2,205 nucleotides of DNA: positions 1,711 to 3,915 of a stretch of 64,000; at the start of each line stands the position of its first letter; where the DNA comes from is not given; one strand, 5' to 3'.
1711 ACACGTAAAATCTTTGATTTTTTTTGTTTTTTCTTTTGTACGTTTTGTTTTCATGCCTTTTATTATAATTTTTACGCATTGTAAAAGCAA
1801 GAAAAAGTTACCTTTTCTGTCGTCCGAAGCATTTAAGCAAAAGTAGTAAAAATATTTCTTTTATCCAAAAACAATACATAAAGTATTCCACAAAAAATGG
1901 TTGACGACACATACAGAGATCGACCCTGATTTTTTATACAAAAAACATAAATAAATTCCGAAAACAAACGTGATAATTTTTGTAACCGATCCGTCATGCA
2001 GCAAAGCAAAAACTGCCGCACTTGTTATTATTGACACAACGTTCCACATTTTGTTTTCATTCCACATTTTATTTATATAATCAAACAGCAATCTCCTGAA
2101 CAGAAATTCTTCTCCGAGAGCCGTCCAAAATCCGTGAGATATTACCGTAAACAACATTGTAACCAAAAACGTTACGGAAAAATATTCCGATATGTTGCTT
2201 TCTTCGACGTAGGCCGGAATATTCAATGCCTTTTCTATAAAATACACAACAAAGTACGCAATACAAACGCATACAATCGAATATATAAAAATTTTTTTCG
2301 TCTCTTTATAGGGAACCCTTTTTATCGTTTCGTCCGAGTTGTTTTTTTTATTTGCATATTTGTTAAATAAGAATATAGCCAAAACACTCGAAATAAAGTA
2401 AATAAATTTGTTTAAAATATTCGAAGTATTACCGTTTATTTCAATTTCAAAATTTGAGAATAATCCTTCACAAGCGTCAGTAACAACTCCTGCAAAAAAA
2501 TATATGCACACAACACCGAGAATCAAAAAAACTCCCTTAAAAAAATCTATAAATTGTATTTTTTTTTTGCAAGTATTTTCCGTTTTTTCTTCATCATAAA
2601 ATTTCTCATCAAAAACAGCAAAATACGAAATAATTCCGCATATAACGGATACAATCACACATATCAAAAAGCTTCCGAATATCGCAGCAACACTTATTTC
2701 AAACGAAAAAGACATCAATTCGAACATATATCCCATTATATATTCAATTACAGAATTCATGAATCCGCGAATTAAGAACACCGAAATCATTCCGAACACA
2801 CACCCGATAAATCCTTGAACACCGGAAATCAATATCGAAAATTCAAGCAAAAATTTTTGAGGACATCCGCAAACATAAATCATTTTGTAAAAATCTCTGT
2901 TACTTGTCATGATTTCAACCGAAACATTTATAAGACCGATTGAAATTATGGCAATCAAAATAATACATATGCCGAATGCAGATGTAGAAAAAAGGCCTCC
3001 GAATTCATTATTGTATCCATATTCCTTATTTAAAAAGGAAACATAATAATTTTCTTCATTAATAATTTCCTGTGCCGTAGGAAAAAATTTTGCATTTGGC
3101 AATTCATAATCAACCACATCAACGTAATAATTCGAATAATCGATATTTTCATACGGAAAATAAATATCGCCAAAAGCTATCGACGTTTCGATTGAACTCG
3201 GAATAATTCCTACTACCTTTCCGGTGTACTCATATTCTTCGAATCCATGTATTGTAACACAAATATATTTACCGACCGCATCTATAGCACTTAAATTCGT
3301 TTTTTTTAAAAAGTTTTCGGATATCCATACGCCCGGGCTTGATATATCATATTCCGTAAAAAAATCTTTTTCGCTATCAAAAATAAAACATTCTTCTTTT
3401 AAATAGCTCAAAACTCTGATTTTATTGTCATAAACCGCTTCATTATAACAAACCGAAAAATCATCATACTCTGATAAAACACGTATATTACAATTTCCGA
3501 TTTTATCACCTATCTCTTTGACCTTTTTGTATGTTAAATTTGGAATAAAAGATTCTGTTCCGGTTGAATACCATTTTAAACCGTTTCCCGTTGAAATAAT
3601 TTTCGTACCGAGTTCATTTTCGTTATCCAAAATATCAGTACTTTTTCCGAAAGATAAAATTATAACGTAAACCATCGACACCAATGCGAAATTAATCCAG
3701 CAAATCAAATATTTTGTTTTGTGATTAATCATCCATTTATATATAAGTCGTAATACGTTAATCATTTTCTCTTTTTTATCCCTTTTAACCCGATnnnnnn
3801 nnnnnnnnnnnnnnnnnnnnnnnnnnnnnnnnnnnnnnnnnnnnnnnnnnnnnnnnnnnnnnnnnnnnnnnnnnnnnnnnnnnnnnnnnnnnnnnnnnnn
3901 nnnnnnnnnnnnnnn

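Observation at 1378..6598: AT-rich five-gene envelope module between polA and tRNA-Leu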

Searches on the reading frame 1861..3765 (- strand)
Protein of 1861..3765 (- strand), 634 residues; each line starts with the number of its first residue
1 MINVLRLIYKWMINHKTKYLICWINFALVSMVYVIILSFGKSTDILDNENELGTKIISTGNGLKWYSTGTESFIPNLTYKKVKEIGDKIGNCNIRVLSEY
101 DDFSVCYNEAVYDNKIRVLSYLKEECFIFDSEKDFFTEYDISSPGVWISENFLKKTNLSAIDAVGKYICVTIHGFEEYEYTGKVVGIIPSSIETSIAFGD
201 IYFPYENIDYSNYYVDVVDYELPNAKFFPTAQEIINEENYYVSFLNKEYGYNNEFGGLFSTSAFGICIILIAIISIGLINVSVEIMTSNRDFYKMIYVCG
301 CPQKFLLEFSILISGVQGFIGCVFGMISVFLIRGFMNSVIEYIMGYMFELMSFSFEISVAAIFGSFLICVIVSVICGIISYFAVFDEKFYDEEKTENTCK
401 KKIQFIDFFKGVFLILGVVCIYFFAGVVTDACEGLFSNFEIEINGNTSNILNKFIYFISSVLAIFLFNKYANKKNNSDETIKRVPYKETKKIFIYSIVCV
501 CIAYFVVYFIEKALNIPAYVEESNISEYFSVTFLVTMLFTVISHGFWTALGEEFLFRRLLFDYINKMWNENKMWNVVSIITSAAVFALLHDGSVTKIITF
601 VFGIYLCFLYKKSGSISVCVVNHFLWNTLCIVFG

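Call 4: search_protein_families(library=pfam, proteins=[window:1861-3765:-], max_evalue=0.1)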
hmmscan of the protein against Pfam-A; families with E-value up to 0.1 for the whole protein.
window:1861-3765:- (634 aa): 3 families
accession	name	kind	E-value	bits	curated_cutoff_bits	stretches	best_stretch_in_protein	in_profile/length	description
PF02517.21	Rce1-like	-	8.3e-16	58.5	22.4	1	537-628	4-92/93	Type II CAAX prenyl endopeptidase Rce1-like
PF02687.27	FtsX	-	0.00027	21.4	25.5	1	266-383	3-114/120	FtsX-like permease C-terminal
PF12704.14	MacB_PCD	-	0.038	14.7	27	0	133-216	108-190/207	MacB-like periplasmic core domain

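Call 5: search_protein_families(library=ncbifam, proteins=[window:1861-3765:-], max_evalue=0.1)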
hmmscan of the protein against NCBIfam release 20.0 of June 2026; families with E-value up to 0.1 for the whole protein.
window:1861-3765:- (634 aa): 8 families
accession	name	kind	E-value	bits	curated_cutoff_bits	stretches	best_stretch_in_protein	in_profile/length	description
NF041647.1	ABC_perm_CPBP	equivalog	8.4e-13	47.9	435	1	398-632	413-632/636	ABC transporter permease subunit/CPBP intramembrane protease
NF033192.3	CPBP_JDVT_MrtJ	equivalog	1.5e-08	35.2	75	1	549-631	9-96/98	JDVT-CTERM system glutamic-type intramembrane protease MrtJ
NF046050.1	CPBP_fam_MroQ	equivalog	5.5e-08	32.5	270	1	418-632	10-222/243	intramembrane glutamic endopeptidase MroQ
NF040914.1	Mrt_core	domain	1.8e-05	24.7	100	1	540-630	3-101/108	myxosortase family intramembrane protease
NF040589.1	CPBP_Synerg_MrtS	equivalog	1.9e-05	24.9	130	1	536-633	71-166/170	Synerg-CTERM system glutamic-type intramembrane protease MrtS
NF040594.1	CPBP_fam_MrtC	equivalog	0.0011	18.7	195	1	513-628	93-213/221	myxosortase MrtC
NF045951.1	MAG0110_fam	subfamily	0.004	16.5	98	1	260-390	18-144/237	MAG0110 family membrane protein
NF052597.1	FILTED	domain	0.047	14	40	0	367-424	6-67/110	FILTED domain-containing surface protein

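Call 11: find_homologous_proteins(query=window:1861-3765:-)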
Query window:1861-3765:- (634 aa): 1 proteins with E <= 0.001 among 8000 candidates.
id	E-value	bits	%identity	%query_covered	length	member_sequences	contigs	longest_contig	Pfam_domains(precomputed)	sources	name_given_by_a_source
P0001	0.0e+0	1380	100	98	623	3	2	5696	PF02517.22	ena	-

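Call 14: find_encoding_contigs(protein=P0001, flank=10000)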
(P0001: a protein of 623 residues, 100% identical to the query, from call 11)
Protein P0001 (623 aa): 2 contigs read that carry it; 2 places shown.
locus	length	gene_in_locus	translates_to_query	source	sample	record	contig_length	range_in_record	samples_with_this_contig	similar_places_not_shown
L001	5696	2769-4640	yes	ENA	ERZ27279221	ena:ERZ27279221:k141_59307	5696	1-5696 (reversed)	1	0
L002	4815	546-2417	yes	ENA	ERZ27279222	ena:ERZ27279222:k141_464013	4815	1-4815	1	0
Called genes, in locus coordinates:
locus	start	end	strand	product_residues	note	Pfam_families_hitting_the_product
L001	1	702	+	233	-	?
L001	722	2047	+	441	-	-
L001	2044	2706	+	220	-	PF02463:SMC_N (weak), PF00005:ABC_tran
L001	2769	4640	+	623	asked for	PF02517:Rce1-like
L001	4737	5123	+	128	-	-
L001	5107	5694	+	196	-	?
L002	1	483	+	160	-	?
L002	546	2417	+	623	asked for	PF02517:Rce1-like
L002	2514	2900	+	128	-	-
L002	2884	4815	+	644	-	?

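Call 25: search_protein_representatives(protein=window:1861-3765:-)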
Query: 634 residues. Proteins with E-value up to 0.001 (for the whole library): 249; up to 1e-10: 7; up to 1e-30: 5. The best 150 are listed.
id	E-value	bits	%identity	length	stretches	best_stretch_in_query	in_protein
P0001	0.0e+00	1380.4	100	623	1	12-634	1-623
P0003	4.0e-101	356.0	34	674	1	2-630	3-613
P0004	9.8e-51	189.5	32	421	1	3-382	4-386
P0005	7.5e-43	163.5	28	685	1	3-632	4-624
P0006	2.7e-41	158.3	30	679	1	3-634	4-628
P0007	9.4e-13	64.1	23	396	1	5-381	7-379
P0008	1.9e-11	59.8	23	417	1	3-379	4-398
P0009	2.6e-09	52.7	27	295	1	452-632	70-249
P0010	6.4e-09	51.4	27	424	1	3-384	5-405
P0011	1.4e-08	50.3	31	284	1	403-632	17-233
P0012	2.1e-08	49.7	20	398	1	7-382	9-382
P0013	3.6e-08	48.9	26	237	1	432-634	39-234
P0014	8.0e-08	47.8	32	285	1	482-632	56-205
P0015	8.8e-08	47.6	34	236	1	492-630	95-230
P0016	1.2e-07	47.3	25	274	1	448-633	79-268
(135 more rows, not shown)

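Call 29: find_related_loci(query=A3, collection=genome_contigs, flank=10000)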
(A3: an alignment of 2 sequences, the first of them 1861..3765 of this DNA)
Query A3 (634 aa) in genome_contigs; peptide patterns used: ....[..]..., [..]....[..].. (x = any residue, [..] = any of these).
86 stretches matched a pattern; 1 encode a relative of the query (tblastn E <= 1e-3); 1 distinct loci.
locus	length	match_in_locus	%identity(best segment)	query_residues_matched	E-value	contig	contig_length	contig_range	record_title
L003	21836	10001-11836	33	1-630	3e-107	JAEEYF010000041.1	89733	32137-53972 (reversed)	MAG: Lachnospiraceae bacterium isolate Tb.RUG.54 k141_3966199_flag=0_multi=34.0112_len=89733, whole genome shotgun seque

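Call 33: find_homologous_proteins(query=A2, max_evalue=0.00001)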
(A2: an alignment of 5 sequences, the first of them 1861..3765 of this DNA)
Query A2 (5 sequences) (634 aa, profile of the alignment): 2 proteins with E <= 0.00001 among 8000 candidates.
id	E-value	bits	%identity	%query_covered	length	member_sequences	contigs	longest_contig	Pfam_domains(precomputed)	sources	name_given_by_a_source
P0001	1.0e-245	835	100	98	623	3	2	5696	PF02517.22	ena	-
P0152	3.8e-6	44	45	3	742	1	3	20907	PF02517.22,PF12698.14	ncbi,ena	-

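Call 34: find_encoding_contigs(protein=P0005, flank=10000)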
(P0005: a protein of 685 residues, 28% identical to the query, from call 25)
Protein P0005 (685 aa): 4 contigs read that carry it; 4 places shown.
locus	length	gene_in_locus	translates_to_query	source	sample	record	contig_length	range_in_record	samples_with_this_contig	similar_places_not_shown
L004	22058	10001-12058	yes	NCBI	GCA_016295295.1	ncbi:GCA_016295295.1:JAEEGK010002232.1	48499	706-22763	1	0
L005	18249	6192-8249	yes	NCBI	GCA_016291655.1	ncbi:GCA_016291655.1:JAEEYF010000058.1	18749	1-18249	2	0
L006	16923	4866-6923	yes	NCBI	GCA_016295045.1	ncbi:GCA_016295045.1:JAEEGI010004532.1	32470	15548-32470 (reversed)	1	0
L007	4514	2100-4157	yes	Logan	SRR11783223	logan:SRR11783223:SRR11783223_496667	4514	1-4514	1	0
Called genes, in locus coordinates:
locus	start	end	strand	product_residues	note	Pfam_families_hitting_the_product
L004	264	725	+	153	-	PF14338:Mrr_N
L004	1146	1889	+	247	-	PF11907:DUF3427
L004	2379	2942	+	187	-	PF07799:DUF1643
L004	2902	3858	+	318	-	-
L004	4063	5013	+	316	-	PF00710:Asparaginase, PF17763:Asparaginase_C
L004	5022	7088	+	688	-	PF07944:Beta-AFase-like_GH127_cat, PF07470:Glyco_hydro_88 (faint), PF20736:Glyco_hydro127M (weak), PF20737:Glyco_hydro127C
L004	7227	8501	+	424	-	PF02687:FtsX (weak)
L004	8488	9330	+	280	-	-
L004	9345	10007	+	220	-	PF02463:SMC_N, PF00005:ABC_tran, PF13304:AAA_21 (faint)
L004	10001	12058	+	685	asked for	PF02687:FtsX, PF02517:Rce1-like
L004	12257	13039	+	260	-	PF00460:Flg_bb_rod, PF22692:LlgE_F_G_D1, PF06429:Flg_bbr_C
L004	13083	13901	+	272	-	PF00460:Flg_bb_rod, PF22692:LlgE_F_G_D1, PF06429:Flg_bbr_C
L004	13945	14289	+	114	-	-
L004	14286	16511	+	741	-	PF23139:OB_YrrC, PF14520:HHH_5 (weak), PF14490:HHH_RecD2, PF05970:PIF1 (weak), PF13245:AAA_19, PF13604:AAA_30, PF18335:SH3_13, PF13538:UvrD_C_2, +4 more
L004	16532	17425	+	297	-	PF01921:tRNA-synt_1f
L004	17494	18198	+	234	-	PF18912:DZR_2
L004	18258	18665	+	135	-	-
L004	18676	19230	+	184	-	PF01863:YgjP-like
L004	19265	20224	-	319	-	PF13509:S1_2, PF17783:WHD_CvfB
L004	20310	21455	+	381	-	PF02517:Rce1-like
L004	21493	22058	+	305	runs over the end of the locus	PF00890:FAD_binding_2 (weak), PF01266:DAO (faint), PF01946:Thi4 (faint), PF07992:Pyr_redox_2, PF12831:FAD_oxidored (weak), PF13450:NAD_binding_8 (weak), PF13738:Pyr_redox_3, PF00070:Pyr_redox, +1 more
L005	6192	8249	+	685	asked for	PF02687:FtsX, PF02517:Rce1-like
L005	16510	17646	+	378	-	PF02517:Rce1-like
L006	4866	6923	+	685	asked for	PF02687:FtsX, PF02517:Rce1-like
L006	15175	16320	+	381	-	PF02517:Rce1-like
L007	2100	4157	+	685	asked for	PF02687:FtsX, PF02517:Rce1-like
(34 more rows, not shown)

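Call 35: find_encoding_contigs(protein=P0006, flank=10000)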
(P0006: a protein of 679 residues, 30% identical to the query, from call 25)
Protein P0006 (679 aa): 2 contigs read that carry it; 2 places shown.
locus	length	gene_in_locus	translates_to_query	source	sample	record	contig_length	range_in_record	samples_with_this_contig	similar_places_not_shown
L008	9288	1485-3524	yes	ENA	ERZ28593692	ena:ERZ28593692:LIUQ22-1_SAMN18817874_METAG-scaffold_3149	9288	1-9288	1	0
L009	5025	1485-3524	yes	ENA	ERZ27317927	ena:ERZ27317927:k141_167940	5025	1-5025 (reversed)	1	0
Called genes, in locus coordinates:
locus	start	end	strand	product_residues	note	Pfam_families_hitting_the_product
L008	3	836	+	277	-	?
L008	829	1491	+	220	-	PF02463:SMC_N, PF00005:ABC_tran, PF13304:AAA_21 (faint)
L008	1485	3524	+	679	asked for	PF02687:FtsX (weak), PF02517:Rce1-like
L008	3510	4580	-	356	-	PF02899:Phage_int_SAM_1 (faint), PF00589:Phage_integrase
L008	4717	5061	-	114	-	PF02410:RsfS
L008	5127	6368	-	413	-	PF01467:CTP_transf_like, PF01966:HD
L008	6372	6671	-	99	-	PF01985:CRS1_YhbY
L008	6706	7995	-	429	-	PF01018:GTP1_OBG, PF00025:Arf (faint), PF01926:MMR_HSR1, PF02421:FeoB_N, PF09269:DUF1967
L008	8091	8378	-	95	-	PF01016:Ribosomal_L27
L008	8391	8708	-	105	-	PF04327:Peptidase_Prp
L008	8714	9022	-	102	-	PF00829:Ribosomal_L21p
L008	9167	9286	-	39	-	?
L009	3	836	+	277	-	?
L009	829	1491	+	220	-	PF02463:SMC_N, PF00005:ABC_tran, PF13304:AAA_21 (faint)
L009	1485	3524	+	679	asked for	PF02687:FtsX (weak), PF02517:Rce1-like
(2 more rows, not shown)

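Call 40: search_protein_families(library=pfam, proteins=[L003:5197-6309:+, L003:6462-7154:+, L003:8497-9330:+, L004:8488-9330:+, L008:3-836:+, L008:3510-4580:-, L004:7227-8501:+, L003:12095-13303:+], max_evalue=0.01)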
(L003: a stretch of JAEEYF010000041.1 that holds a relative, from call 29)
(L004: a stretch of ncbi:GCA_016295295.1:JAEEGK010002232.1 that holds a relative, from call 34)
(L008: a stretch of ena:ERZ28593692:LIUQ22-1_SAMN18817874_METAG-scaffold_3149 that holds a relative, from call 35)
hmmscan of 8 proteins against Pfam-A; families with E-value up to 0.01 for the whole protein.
L003:5197-6309:+ (370 aa): 4 families
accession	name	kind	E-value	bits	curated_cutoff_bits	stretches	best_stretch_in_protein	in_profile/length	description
PF12844.13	HTH_19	-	2e-06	28.1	30.2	1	316-368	1-53/64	Helix-turn-helix domain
PF01381.28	HTH_3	-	3.7e-06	27.3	23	1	324-368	6-50/55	Helix-turn-helix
PF13560.12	HTH_31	-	0.0001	23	27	1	315-367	2-55/64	Helix-turn-helix domain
PF19976.4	GAAD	-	0.006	17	23.6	0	53-87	20-54/62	GTPase-associated adaptor domain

L003:6462-7154:+ (230 aa): 0 families

L003:8497-9330:+ (277 aa): 0 families

L004:8488-9330:+ (280 aa): 0 families

L008:3-836:+ (277 aa): 0 families

L008:3510-4580:- (356 aa): 4 families
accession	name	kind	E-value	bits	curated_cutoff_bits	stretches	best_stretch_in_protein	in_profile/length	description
PF00589.27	Phage_integrase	-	3.4e-36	125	27.1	1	159-342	3-171/172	Phage integrase family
PF02899.23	Phage_int_SAM_1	-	1.9e-06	28.5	22.3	0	47-134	16-81/83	Phage integrase, N-terminal SAM-like domain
PF13495.12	Phage_int_SAM_4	-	9.4e-05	23.2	27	0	47-137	16-83/85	Phage integrase, N-terminal SAM-like domain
PF13102.12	Phage_int_SAM_5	-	0.00027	21.7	22.3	1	85-143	43-93/98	Phage integrase SAM-like domain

L004:7227-8501:+ (424 aa): 1 family
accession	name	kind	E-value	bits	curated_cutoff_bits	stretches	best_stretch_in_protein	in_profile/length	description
PF02687.27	FtsX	-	1.3e-06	28.9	25.5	1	295-413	2-113/120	FtsX-like permease C-terminal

L003:12095-13303:+ (402 aa): 11 families
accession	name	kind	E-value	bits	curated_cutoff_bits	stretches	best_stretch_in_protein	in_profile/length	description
PF18133.7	HydF_tetramer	-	3.9e-49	165.8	22.6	1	278-393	3-118/118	Hydrogen maturase F tetramerization domain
PF18128.7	HydF_dimer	-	1.4e-42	144.2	23.4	1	175-273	1-99/99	Hydrogen maturase F dimerization domain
PF01926.29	MMR_HSR1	-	7.7e-25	87.6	21.9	1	14-128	2-113/113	50S ribosome-binding GTPase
PF00350.29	Dynamin_N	-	4.3e-11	43.6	27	2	61-128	102-167/168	Dynamin family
PF00009.33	GTP_EFTU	-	7.5e-11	42.4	26.5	1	62-138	71-140/188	Elongation factor Tu GTP binding domain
PF02421.24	FeoB_N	-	1.3e-09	38.2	27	1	13-142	2-128/156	Ferrous iron transport protein B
PF03193.22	RsgA_GTPase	-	8.5e-07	29.4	30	0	89-164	21-106/174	RsgA GTPase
PF04548.22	AIG1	-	0.00017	21.4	27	1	17-133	6-130/212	AIG1 family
PF16897.10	MMR_HSR1_Xtn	-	0.00028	21.2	35.2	1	118-162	54-100/106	C-terminal region of MMR_HSR1 domain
PF00025.27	Arf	-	0.001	19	22.3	1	11-137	14-133/174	ADP-ribosylation factor family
PF04670.18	Gtr1_RagA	-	0.0025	17.7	22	1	17-144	5-136/232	Gtr1/RagA G protein conserved region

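Call 42: search_solved_structures(query=window:1861-3765:-, max_evalue=1)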
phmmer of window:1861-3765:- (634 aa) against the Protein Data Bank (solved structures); distinct sequences matched with E-value up to 1: 1.
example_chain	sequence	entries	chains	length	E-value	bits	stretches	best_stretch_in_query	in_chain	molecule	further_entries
9o9x_C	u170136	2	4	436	0.00033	22.6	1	228-380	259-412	ABC transporter permease YtrF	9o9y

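Call 44: find_encoding_contigs(protein=P0004, flank=8000, max_places=4)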
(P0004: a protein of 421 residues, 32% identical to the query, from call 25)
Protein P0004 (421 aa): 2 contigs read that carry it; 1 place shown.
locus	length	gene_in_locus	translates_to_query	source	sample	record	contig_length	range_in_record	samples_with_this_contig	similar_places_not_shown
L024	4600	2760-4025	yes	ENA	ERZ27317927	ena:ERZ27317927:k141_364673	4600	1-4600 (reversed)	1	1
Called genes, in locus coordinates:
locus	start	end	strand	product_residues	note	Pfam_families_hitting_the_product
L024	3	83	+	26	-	?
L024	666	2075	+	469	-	PF02687:FtsX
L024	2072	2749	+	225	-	PF02463:SMC_N (faint), PF00005:ABC_tran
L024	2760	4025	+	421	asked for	PF02687:FtsX (weak)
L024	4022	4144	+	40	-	-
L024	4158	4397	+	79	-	-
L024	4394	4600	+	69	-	?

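Call 45: find_encoding_contigs(protein=P0007, flank=8000, max_places=4)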
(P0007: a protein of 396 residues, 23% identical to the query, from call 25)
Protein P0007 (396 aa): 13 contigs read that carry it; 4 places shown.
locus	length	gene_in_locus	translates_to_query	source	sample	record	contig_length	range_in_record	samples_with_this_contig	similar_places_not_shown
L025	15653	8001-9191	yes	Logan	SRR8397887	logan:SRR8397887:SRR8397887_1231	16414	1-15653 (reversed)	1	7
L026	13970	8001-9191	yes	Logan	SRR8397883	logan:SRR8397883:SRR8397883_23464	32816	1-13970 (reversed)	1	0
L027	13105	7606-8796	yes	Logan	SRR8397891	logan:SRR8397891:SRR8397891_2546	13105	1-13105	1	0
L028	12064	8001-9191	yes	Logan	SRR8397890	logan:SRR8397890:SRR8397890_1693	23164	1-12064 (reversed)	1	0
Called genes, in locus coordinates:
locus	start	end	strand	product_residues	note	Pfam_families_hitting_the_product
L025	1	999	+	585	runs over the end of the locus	?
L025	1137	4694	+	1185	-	PF00553:CBM_2, PF18884:TSP3_bac (weak)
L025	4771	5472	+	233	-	-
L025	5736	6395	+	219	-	-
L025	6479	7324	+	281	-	-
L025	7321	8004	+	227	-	PF02463:SMC_N (weak), PF00005:ABC_tran, PF07693:KAP_NTPase (faint)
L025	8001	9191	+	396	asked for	PF02687:FtsX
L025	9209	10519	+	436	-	PF02687:FtsX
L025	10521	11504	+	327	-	PF02517:Rce1-like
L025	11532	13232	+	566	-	PF00072:Response_reg, PF00165:HTH_AraC (weak), PF12833:HTH_18, PF00165:HTH_AraC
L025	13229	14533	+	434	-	PF06580:His_kinase, PF02518:HATPase_c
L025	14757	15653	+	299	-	?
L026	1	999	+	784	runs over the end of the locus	PF02687:FtsX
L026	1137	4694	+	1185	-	PF00553:CBM_2, PF18884:TSP3_bac (weak)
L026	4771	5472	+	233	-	-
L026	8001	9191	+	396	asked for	PF02687:FtsX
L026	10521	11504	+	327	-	PF02517:Rce1-like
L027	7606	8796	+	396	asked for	PF02687:FtsX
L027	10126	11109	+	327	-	PF02517:Rce1-like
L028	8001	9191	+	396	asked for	PF02687:FtsX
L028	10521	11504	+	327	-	PF02517:Rce1-like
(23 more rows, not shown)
